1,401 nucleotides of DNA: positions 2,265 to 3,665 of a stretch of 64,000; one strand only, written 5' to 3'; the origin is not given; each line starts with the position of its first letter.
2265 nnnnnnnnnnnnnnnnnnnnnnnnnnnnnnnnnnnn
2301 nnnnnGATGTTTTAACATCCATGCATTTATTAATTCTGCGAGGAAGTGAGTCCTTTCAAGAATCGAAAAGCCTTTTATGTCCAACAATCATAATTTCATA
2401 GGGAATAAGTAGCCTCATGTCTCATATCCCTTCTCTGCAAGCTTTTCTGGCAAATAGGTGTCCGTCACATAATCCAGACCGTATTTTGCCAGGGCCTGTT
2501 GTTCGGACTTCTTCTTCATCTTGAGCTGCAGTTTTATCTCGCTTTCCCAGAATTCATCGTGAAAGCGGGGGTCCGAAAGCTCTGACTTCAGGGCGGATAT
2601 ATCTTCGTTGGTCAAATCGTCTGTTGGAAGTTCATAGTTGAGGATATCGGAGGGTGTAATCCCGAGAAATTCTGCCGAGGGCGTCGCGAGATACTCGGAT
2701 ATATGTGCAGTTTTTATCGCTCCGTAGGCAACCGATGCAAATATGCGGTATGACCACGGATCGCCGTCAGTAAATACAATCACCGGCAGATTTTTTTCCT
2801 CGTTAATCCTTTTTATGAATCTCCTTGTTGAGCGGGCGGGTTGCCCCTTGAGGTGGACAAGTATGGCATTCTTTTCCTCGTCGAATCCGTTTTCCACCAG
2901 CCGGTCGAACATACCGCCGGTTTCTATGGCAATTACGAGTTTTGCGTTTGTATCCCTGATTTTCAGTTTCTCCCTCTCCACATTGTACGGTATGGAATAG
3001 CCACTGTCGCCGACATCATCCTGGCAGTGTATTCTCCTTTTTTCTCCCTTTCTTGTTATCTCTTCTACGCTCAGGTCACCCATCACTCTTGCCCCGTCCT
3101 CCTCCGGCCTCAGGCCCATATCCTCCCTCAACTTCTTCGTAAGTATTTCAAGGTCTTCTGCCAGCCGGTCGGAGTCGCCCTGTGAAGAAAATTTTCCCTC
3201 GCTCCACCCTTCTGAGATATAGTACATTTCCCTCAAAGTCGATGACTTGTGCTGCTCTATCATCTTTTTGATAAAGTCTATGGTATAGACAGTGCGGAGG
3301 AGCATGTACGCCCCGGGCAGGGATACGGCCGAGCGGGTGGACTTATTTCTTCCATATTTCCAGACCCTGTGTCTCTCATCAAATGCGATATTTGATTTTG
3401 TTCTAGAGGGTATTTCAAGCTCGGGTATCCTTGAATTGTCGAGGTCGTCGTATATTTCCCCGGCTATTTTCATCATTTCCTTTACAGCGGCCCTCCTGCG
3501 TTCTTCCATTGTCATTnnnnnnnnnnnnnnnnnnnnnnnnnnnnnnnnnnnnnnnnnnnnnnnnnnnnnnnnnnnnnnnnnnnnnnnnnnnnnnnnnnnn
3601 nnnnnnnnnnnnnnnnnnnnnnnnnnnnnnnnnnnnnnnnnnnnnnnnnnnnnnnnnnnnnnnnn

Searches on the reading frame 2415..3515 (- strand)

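Call 83: search_protein_families(library=pfam, proteins=[window:2415-3515:-], max_evalue=0.001)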
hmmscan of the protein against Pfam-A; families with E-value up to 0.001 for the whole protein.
window:2415-3515:- (366 aa): 4 families
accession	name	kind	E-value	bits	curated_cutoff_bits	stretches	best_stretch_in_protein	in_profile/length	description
PF21180.3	TOP6A-Spo11_Toprim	-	7.3e-61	205.5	24.1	1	194-359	2-170/170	Topoisomerase 6 subunit A/Spo11, Toprim domain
PF20768.2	Topo_VI_alpha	-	9.9e-22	76.9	23.6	1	138-189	1-49/50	All-beta domain in DNA topoisomerase VI alpha subunit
PF04406.19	TP6A_N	-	4.8e-15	55.6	26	1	72-134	3-61/62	Type IIB DNA topoisomerase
PF23947.1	DUF7281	-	0.00083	19.4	27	0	178-254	29-105/183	Domain of unknown function (DUF7281)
